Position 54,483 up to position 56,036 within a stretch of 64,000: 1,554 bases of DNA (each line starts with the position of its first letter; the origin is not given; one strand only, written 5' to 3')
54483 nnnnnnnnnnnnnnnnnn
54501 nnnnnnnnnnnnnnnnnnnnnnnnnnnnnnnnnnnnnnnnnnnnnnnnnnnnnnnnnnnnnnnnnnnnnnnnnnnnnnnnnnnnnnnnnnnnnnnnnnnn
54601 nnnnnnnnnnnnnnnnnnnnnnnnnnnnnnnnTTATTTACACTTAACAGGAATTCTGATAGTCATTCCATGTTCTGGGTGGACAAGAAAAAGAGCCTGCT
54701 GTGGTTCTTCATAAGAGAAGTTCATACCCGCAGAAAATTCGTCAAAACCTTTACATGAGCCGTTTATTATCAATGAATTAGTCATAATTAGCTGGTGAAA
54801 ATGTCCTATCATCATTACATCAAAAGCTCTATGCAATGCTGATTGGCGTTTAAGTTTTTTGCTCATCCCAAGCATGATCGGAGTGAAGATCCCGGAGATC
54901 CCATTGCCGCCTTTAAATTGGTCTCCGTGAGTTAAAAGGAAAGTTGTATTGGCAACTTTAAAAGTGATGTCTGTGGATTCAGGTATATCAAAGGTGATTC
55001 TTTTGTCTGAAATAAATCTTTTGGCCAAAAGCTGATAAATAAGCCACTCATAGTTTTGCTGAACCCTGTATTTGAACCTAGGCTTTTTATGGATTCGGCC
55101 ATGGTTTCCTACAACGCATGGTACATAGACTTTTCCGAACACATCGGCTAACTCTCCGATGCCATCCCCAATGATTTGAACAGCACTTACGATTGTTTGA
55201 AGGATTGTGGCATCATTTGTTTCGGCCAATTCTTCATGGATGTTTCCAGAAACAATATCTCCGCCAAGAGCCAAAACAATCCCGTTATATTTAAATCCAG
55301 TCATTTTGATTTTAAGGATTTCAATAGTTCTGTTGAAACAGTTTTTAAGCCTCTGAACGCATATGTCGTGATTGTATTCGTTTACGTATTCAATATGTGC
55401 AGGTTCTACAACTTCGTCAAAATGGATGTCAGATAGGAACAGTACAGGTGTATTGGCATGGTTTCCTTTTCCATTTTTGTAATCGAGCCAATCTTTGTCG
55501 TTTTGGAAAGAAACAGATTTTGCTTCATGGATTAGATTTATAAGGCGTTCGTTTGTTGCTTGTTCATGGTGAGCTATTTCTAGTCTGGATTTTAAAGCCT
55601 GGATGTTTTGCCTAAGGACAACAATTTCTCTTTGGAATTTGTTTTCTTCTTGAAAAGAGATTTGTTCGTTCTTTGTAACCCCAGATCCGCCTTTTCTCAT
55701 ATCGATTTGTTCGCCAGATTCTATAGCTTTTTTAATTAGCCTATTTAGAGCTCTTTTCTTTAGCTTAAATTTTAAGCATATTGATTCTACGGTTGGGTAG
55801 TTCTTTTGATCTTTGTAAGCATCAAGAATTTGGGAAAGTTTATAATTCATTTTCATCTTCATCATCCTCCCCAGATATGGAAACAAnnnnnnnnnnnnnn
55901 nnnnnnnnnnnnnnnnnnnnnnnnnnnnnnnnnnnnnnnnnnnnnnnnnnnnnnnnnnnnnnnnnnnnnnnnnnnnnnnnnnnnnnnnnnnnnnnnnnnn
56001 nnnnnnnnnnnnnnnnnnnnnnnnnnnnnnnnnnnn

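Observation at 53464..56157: Opposite-strand insert: Rnl2-type RNA ligase with a tRNA-binding OB fold next to a calcineurin-like phosphoesterase. Candidate tRNA-repair (anti-anticodon-nuclease) module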

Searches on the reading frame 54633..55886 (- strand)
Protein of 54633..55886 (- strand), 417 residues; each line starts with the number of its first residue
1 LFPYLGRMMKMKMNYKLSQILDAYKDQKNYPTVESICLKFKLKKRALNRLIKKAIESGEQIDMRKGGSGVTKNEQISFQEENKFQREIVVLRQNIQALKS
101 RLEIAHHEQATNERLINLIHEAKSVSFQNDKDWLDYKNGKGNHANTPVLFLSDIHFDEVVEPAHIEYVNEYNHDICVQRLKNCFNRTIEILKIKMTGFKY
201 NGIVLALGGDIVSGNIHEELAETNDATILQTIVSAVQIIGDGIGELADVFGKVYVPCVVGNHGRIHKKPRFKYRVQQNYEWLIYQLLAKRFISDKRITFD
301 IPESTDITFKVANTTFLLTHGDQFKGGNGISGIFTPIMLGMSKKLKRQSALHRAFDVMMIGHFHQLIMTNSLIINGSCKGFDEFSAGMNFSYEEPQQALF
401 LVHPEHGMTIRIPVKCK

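Call 3: search_protein_families(library=pfam, proteins=[window:54633-55886:-], max_evalue=0.01)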
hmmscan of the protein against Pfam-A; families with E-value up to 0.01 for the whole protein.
window:54633-55886:- (417 aa): 1 family
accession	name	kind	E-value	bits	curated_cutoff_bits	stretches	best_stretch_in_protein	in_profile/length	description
PF00149.33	Metallophos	-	0.0056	17.6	21.5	0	147-322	2-116/191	Calcineurin-like phosphoesterase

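Call 4: search_protein_families(library=phrogs, proteins=[window:54633-55886:-], max_evalue=0.01)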
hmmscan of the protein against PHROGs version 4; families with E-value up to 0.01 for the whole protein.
window:54633-55886:- (417 aa): 3 families
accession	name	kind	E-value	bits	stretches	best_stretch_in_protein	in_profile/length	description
phrog_284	-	DNA, RNA and nucleotide metabolism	2.8e-51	175.7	1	40-412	30-392/398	exonuclease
phrog_704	-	DNA, RNA and nucleotide metabolism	6.3e-09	36.4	1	32-325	21-301/390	DNA repair exonuclease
phrog_151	-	integration and excision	2.1e-05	24.3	1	7-133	120-260/582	transposase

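Call 6: search_solved_structures(query=window:54633-55886:-, max_evalue=10, show_alignments=2)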
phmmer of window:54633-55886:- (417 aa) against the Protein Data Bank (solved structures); distinct sequences matched with E-value up to 10: 2.
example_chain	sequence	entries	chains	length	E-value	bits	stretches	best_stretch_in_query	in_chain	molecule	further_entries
36za_rq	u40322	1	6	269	0.5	12.4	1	7-66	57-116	Major capsid protein gp41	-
11lx_CJ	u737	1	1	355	0.76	11.8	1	7-66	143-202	Inner baseplate protein gp202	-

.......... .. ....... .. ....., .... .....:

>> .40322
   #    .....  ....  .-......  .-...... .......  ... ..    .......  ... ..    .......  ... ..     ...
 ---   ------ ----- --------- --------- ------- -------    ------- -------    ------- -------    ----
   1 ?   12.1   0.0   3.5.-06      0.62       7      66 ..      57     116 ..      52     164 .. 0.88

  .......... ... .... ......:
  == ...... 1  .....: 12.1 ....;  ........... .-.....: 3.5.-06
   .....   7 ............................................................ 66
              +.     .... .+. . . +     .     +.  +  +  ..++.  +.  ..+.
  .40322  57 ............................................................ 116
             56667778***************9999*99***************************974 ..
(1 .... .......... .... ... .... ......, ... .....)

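Call 7: search_protein_families(library=ncbifam, proteins=[window:54633-55886:-], max_evalue=0.1)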
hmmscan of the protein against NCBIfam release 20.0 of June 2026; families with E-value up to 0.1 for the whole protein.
window:54633-55886:- (417 aa): 0 families

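Call 10: search_dna_similar(query=window:54633-55886:-, collection=phages, mode=protein, max_rows=40)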
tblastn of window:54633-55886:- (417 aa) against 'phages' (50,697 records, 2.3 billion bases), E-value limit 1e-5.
Records with a match: 175; places in all: 176; records where one place covers at least 80% of the query: 8.
Best place of each record, by identity: <60% 175.
By first word of the organism name: Staphylococcus 43; Halorubrum 29; Phocaeicola 24; Parabacteroides 15; Bacteroides 14; Haloarcula 9; Bacillus 5; Fusobacterium 4; Clostridioides 4; Bacteriophage 3; and 16 more.
By host as written in the record: Staphylococcus sp. 16; Halorubrum sp. 16; - 13; Parabacteroides merdae DA116 6; Phocaeicola dorei DA26 5; Haloarcula californiae 5; Halorubrum coriense 5; Phocaeicola massiliensis DA127 4; and 66 more.
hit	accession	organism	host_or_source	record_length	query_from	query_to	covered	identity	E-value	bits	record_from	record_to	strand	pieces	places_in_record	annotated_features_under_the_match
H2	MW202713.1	Caudoviricetes sp.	Manatee Spring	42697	91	414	78%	41.5%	2e-74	258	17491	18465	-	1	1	archeal DNA polymerase iI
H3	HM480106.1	Synechococcus phage S-CBS1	Synechococcus sp. CB0201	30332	67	414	83%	30.1%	3e-39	155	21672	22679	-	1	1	hypothetical protein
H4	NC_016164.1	Synechococcus phage S-CBS1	Synechococcus sp. CB0201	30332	67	414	83%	30.1%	3e-39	155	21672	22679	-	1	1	DNA repair exonuclease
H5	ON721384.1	Bacteroides phage EMB1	Bacteroides uniformis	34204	85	414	79%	31.6%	1e-38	154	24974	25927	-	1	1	DNA polymerase II small subunit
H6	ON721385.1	Bacteroides phage EMB2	Bacteroides uniformis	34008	85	414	79%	31.6%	2e-38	154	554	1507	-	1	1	DNA polymerase II small subunit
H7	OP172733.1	Bacteroides phage BU241P1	Bacteroides uniformis DA241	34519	85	414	79%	31.6%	1e-38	154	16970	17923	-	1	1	hypothetical protein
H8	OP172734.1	Bacteroides phage BU241P2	Bacteroides uniformis DA241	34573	85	414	79%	31.6%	1e-38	154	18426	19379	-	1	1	hypothetical protein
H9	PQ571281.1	Bacteroides phage BU2-1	Bacteroides uniformis BG2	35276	85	414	79%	31.3%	4e-38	152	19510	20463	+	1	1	exonuclease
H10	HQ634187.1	Cyanophage KBS-S-2A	Synechococcus sp. WH7803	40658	67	414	83%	29.5%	5e-38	152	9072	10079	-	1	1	hypothetical protein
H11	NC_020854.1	Cyanophage KBS-S-2A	Synechococcus sp. WH7803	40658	67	414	83%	29.5%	5e-38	152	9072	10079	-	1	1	hypothetical protein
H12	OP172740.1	Phocaeicola phage BV200P1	Phocaeicola vulgatus DA200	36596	39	407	88%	26.4%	2e-31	132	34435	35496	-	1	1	hypothetical protein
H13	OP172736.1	Phocaeicola phage BV57P1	Phocaeicola vulgatus DA57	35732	39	407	88%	26.4%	2e-31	132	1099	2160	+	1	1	hypothetical protein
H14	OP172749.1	Phocaeicola phage BV741P2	Phocaeicola vulgatus DA741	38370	39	407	88%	26.1%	3e-31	132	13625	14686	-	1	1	hypothetical protein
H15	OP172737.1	Phocaeicola phage BV57P2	Phocaeicola vulgatus DA57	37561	39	407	88%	25.9%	2e-31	132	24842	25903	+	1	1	hypothetical protein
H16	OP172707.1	Bacteroides phage BS162P3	Bacteroides salyersiae BSC162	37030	142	414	65%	33.5%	7e-40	157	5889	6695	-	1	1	hypothetical protein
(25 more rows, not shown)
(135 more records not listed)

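Call 12: get_annotated_region(hit=H2, flank=6000)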
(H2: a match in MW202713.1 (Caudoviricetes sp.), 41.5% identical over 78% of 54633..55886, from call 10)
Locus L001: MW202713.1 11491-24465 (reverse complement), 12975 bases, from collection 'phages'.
description: Podoviridae sp. isolate ct7QV12, complete genome.
organism: Caudoviricetes sp. (NCBI taxid 2832643)
taxonomy: Viruses; Duplodnaviria; Heunggongvirae; Uroviricota; Caudoviricetes
host: -; source: Manatee Spring; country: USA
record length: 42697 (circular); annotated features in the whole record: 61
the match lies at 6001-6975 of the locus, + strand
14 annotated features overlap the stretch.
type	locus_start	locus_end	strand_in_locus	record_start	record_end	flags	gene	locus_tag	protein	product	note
CDS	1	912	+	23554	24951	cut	-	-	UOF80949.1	hypothetical protein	-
CDS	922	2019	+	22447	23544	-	-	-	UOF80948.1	hypothetical protein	-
CDS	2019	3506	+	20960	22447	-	-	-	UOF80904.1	DNA injection protein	-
CDS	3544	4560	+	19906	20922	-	-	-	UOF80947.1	hypothetical protein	-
CDS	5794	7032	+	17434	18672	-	-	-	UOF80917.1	archeal DNA polymerase iI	-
CDS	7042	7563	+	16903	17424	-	-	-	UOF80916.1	chitinase A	-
CDS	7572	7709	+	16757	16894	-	-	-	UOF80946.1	heme exporter protein d (ccmD)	-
CDS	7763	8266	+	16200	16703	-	-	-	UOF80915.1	endonuclease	-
CDS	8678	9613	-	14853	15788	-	-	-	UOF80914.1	integrase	-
CDS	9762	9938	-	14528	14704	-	-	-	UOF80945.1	hypothetical protein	-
CDS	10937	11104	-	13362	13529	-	-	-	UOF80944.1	hypothetical protein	-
CDS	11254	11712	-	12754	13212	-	-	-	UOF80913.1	single strand binding protein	-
CDS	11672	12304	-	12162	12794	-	-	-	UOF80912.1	exonuclease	-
CDS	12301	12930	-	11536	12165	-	-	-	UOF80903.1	single-strand annealing protein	-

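Call 13: get_annotated_region(hit=H4, flank=5000)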
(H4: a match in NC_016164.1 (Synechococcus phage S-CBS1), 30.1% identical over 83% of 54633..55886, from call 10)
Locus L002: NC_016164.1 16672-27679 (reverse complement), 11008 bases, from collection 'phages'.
description: Synechococcus phage S-CBS1, complete genome.
organism: Synechococcus phage S-CBS1 (NCBI taxid 909297)
taxonomy: Viruses; Duplodnaviria; Heunggongvirae; Uroviricota; Caudoviricetes
host: Synechococcus sp. CB0201; source: surface seawater; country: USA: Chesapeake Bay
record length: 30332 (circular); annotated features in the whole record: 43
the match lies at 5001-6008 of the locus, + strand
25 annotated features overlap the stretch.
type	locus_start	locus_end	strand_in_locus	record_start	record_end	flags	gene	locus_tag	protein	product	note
CDS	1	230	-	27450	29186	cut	-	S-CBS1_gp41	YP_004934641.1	hypothetical protein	-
CDS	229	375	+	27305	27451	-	-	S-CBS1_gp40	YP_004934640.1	hypothetical protein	-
CDS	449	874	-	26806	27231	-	-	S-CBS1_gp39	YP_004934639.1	hypothetical protein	-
CDS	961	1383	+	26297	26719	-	-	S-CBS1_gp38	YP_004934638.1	RusA-like Holliday junction resolvase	-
CDS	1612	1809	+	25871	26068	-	-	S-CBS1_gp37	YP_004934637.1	hypothetical protein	-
CDS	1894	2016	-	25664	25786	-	-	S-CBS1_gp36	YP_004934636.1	hypothetical protein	-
CDS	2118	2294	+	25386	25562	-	-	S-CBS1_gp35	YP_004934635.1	hypothetical protein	-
CDS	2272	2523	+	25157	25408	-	-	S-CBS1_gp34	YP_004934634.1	hypothetical protein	-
CDS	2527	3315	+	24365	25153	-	exo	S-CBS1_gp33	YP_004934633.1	exonuclease VIII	-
CDS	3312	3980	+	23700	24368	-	-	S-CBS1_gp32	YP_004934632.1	hypothetical protein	-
CDS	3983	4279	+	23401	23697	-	-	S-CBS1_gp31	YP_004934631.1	hypothetical protein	-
CDS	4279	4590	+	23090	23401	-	-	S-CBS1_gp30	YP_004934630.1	hypothetical protein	-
CDS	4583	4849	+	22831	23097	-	-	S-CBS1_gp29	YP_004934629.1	hypothetical protein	-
CDS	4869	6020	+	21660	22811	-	-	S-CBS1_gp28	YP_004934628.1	DNA repair exonuclease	-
CDS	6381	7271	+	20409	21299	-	rpsD4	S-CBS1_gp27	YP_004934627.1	RNA polymerase sigma factor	-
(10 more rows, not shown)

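Call 16: find_homologous_proteins(query=window:54633-55886:-, max_evalue=0.00001)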
Query window:54633-55886:- (417 aa): 2306 proteins with E <= 0.00001 among 4880 candidates; the best 120 are listed.
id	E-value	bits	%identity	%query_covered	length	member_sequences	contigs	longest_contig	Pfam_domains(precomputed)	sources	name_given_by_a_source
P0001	1.1e-273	925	100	98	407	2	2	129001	-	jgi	-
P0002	9.0e-149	514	60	96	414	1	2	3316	-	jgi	jgi:predicted phosphodiesterase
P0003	1.7e-147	510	54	96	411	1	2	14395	-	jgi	jgi:hypothetical protein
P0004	2.8e-147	509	57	96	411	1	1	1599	-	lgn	-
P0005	3.1e-146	505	55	96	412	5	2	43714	-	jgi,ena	jgi:hypothetical protein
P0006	1.0e-145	504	55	96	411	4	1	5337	-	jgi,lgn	jgi:DNA-directed RNA polymerase subunit H (RpoH/RPB5)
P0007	1.2e-145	504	56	95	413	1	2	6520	-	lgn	-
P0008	2.1e-145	503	55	96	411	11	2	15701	-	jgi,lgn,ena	jgi:hypothetical protein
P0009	3.5e-145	502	53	99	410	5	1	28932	-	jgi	jgi:DNA-binding Lrp family transcriptional regulator/predicted phosphodiesterase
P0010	1.0e-144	500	55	96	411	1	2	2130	-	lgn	-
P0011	1.2e-144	500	55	96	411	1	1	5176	-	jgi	jgi:predicted phosphodiesterase/DNA-directed RNA polymerase subunit H (RpoH/RPB5)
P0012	1.6e-144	500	54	96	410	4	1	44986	-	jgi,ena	-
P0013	3.8e-144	499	55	96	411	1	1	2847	-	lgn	-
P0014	4.7e-144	498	55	96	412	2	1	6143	-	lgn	-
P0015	2.0e-143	496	56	96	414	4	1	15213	PF13730.13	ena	-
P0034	1.5e-120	421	49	94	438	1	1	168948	-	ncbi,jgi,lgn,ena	jgi:hypothetical protein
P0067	9.7e-111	389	43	99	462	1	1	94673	-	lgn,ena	-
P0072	4.5e-110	386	45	97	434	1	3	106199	PF00149.34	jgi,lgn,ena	-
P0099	3.1e-106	374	52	77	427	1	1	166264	PF18780.7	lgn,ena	-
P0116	6.1e-104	366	50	82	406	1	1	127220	PF18780.7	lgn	-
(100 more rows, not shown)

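Call 17: find_encoding_contigs(protein=P0001, flank=10000, max_places=4)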
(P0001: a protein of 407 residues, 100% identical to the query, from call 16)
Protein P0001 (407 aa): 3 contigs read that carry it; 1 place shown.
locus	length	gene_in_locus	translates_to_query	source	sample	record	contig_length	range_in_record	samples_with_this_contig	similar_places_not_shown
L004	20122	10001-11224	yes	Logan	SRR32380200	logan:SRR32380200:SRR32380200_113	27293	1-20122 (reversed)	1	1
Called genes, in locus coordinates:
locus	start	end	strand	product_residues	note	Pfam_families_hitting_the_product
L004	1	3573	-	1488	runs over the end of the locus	PF27249:MJ0330_N, PF14890:Intein_splicing, PF13392:HNH_3 (weak), PF14890:Intein_splicing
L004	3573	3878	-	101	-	-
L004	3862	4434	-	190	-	-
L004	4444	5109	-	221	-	-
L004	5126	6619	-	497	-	PF13524:Glyco_trans_1_2 (weak)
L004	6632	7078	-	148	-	PF13302:Acetyltransf_3, PF00583:Acetyltransf_1, PF13673:Acetyltransf_10 (weak), PF13508:Acetyltransf_7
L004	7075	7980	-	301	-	PF00535:Glycos_transf_2, PF10111:Glyco_tranf_2_2 (weak)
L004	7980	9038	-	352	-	PF01041:DegT_DnrJ_EryC1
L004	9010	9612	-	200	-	PF00132:Hexapep (weak)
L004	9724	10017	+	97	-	-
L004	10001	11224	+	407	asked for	-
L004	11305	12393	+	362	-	PF21189:PHA02142, PF09414:RNA_ligase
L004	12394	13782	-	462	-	PF01520:Amidase_3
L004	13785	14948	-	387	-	PF01041:DegT_DnrJ_EryC1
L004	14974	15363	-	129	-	-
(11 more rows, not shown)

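Call 18: find_encoding_contigs(protein=P0005, flank=8000, max_places=3)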
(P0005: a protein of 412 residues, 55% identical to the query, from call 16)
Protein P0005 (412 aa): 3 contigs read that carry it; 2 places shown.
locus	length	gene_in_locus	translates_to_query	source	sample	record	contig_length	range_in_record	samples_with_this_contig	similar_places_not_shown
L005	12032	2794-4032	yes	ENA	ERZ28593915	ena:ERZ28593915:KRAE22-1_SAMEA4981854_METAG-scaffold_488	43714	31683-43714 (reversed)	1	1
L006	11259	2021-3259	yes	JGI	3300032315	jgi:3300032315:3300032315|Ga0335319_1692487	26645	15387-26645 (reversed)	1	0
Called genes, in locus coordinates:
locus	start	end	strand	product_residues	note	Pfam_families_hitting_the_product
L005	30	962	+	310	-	-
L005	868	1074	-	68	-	-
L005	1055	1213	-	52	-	-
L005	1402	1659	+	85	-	-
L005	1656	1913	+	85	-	-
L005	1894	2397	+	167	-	-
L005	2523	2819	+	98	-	-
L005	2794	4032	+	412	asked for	-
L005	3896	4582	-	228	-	PF19161:DUF5843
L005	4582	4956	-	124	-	PF05866:RusA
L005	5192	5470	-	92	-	-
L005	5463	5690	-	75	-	-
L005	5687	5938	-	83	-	PF14354:Lar_restr_allev (weak)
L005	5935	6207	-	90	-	PF13463:HTH_27 (faint)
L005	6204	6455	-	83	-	-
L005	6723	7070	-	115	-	PF00436:SSB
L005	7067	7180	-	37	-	-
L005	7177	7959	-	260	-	PF03837:RecT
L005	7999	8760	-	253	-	PF12684:DUF3799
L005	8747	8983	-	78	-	-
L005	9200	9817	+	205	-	PF01520:Amidase_3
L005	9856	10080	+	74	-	-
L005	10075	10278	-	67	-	-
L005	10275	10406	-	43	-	PF12728:HTH_17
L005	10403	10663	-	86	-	-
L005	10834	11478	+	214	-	PF02195:ParB_N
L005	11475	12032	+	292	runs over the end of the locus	PF12851:Tet_JBP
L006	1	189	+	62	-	?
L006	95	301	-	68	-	-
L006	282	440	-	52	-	-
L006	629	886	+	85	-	-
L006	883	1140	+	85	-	-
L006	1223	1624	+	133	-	-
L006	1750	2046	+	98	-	-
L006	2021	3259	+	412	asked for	-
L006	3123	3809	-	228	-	PF19161:DUF5843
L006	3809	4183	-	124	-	PF05866:RusA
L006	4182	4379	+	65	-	-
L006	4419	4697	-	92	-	-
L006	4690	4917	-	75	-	-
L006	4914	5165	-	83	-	PF14354:Lar_restr_allev (weak)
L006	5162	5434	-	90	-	PF13463:HTH_27 (faint)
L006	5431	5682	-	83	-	-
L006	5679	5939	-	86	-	-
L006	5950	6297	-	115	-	PF00436:SSB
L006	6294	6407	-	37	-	-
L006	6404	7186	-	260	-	PF03837:RecT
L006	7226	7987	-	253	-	PF12684:DUF3799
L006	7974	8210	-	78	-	-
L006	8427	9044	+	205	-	PF01520:Amidase_3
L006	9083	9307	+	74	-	-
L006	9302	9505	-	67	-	-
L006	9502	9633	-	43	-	PF12728:HTH_17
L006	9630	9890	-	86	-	-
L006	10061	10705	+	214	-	PF02195:ParB_N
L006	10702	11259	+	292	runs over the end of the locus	PF12851:Tet_JBP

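Call 19: find_related_loci(query=P0001, collection=viral_contigs, flank=10000)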
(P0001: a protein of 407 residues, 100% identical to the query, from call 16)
Query P0001 (407 aa) in viral_contigs; peptide patterns used: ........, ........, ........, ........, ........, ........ (x = any residue, [..] = any of these).
3 stretches matched a pattern; 1 encode a relative of the query (tblastn E <= 1e-3); 1 distinct loci.
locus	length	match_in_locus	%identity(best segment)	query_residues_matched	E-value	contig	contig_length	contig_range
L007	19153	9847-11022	48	6-406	2e-120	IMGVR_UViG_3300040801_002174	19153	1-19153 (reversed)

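Call 24: find_related_loci(query=A2, collection=viral_contigs, flank=10000)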
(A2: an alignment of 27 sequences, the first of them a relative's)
Query A2 (407 aa) in viral_contigs; peptide patterns used: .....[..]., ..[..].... (x = any residue, [..] = any of these).
600 stretches matched a pattern (row limit reached: there are more); 512 encode a relative of the query (tblastn E <= 1e-3); the best 80 are kept; 80 distinct loci.
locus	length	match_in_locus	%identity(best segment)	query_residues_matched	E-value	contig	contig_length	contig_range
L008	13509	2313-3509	55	6-407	1e-152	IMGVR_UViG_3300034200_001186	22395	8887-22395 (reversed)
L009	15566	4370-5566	55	6-407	6e-151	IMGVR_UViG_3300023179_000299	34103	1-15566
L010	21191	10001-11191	52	7-406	1e-141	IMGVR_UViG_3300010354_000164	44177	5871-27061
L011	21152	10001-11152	49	13-406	2e-126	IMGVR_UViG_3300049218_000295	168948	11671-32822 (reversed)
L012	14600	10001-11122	48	22-406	9e-119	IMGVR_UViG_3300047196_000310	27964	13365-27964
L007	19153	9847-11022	48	6-406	1e-118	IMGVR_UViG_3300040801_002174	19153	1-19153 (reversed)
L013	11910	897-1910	52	64-406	5e-118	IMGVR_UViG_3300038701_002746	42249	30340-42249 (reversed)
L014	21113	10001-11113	47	33-406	4e-116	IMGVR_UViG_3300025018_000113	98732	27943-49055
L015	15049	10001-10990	50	77-406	2e-108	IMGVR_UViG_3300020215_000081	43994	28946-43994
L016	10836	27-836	56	137-406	3e-99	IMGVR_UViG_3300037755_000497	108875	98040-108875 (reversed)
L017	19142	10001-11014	45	69-406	2e-97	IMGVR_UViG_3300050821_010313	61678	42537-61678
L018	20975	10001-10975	47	82-406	2e-96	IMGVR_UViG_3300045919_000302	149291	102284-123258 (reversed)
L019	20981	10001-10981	46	70-404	7e-95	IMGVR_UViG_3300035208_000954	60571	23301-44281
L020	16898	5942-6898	45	77-404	2e-93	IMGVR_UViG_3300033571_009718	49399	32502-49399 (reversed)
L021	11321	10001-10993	45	69-406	3e-93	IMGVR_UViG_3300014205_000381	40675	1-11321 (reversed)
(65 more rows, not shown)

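Call 32: predict_structure(alignment_id=A2)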
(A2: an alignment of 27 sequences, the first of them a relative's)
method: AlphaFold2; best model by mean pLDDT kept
length: 407 residues; sequences in the alignment: 27
mean_pLDDT: 76.5   pTM: 0.67
mean pLDDT of the five models: 76.5, 73.1, 72.2, 68.7, 68.4
residues with pLDDT >= 90: 104; 70-90: 182; 50-70: 73; < 50: 48
segments of 3 or more residues with pLDDT < 50: 55-71, 128-130, 207-212, 313-329, 374-376
pLDDT, mean of each block of 10 residues (from residue 1): 72 85 86 86 82 52 38 66 79 61 62 57 64 82 87 78 91 96 88 93 60 67 92 97 93 71 78 92 93 87 89 44 43 64 82 81 83 53 86 90 90
secondary structure, 60 per line:
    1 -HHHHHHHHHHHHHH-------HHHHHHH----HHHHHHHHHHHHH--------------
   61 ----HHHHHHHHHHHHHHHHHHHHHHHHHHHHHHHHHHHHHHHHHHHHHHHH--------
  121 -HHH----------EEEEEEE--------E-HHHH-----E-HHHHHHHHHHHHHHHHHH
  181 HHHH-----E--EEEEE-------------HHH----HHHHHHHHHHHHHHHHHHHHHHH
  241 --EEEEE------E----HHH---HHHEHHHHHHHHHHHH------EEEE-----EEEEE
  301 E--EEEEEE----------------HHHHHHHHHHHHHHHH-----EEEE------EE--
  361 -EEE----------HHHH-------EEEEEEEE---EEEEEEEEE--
elements in order: H2-15 H23-29 H34-46 H65-112 E135-141 H152-155 H163-184 E193-197 H218-240 E243-247 H269-280 E287-290 E296-301 E304-309 H326-341 E347-350 E362-364 H375-378 E386-393 E397-405

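Call 37: search_protein_families(library=padloc, proteins=[window:54633-55856:-], max_evalue=0.01)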
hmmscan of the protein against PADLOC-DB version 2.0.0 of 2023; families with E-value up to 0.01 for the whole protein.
window:54633-55856:- (407 aa): 1 family
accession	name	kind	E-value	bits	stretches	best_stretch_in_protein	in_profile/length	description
PDLC01216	Cas8a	-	0.0057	14.1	1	31-127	52-142/308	CAS-I-A; effector_LS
